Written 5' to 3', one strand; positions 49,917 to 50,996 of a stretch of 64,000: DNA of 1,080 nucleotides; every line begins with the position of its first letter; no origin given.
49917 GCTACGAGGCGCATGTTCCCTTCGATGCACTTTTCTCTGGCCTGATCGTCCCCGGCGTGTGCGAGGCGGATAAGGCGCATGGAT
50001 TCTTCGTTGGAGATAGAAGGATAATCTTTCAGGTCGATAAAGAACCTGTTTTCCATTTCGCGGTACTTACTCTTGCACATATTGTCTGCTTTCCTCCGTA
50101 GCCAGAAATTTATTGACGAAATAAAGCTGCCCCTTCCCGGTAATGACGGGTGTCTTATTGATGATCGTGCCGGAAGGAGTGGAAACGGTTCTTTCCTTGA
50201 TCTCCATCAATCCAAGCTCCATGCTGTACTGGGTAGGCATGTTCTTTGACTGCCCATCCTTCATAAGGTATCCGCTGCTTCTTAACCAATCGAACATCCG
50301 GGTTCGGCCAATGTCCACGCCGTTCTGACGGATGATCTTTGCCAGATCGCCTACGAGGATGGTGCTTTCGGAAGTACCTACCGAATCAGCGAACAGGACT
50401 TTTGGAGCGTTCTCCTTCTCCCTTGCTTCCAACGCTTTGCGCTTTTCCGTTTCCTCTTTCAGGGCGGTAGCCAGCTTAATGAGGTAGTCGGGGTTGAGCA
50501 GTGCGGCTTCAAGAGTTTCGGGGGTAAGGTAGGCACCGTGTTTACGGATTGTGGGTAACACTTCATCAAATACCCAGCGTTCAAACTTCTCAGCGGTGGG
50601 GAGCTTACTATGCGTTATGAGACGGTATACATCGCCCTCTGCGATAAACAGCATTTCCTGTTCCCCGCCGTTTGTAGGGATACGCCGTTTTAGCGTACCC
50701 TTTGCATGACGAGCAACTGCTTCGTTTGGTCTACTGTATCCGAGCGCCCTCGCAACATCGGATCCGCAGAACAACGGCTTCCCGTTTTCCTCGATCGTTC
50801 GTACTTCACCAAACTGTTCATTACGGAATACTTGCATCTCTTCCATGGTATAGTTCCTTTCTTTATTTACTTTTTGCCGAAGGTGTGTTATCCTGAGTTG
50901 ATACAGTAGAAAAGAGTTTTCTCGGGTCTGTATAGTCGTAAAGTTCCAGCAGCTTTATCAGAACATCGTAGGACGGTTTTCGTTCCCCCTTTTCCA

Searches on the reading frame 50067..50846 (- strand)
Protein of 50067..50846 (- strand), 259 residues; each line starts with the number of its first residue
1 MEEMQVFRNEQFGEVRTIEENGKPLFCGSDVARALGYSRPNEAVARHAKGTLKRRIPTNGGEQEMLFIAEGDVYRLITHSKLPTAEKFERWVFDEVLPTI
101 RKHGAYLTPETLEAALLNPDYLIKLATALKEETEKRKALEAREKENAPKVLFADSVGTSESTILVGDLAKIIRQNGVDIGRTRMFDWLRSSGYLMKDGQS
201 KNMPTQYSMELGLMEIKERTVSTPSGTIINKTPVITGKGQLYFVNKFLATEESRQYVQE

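Call 78: find_encoding_contigs(protein=window:50067-50846:-, flank=2500, max_places=10)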
Protein window:50067-50846:- (259 aa): 23 contigs read that carry it; 6 places shown.
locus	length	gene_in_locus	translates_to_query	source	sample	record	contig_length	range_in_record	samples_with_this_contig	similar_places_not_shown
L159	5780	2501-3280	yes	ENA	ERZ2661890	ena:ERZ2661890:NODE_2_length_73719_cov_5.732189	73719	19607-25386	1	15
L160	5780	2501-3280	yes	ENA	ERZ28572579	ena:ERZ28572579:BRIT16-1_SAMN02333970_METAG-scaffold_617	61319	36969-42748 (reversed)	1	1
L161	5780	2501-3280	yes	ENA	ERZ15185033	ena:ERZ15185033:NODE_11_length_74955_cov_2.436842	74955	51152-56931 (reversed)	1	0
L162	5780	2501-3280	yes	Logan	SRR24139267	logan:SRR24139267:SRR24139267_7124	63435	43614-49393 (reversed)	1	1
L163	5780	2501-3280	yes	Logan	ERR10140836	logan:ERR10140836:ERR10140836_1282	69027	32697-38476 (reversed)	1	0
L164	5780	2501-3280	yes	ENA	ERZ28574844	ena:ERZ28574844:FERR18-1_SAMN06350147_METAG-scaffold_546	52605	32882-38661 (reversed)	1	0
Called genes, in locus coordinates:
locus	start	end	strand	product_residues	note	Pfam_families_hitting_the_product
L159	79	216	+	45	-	-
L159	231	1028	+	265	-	PF02498:Bro-N, PF03374:ANT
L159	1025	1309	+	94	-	-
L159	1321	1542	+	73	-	-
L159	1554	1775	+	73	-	PF13560:HTH_31 (weak), PF01381:HTH_3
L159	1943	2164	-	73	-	PF13560:HTH_31 (weak), PF01381:HTH_3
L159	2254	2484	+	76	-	PF01381:HTH_3, PF13560:HTH_31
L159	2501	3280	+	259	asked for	PF02498:Bro-N, PF03374:ANT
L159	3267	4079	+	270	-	PF04542:Sigma70_r2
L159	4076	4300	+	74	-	-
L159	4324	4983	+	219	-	PF09588:YqaJ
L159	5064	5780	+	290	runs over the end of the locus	PF07083:DUF1351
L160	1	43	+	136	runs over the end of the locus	-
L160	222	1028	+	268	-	PF02498:Bro-N, PF03374:ANT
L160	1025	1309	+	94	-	-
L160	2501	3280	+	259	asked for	PF02498:Bro-N, PF03374:ANT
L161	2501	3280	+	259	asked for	PF02498:Bro-N, PF03374:ANT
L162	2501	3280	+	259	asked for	PF02498:Bro-N, PF03374:ANT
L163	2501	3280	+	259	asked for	PF02498:Bro-N, PF03374:ANT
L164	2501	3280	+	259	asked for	PF02498:Bro-N, PF03374:ANT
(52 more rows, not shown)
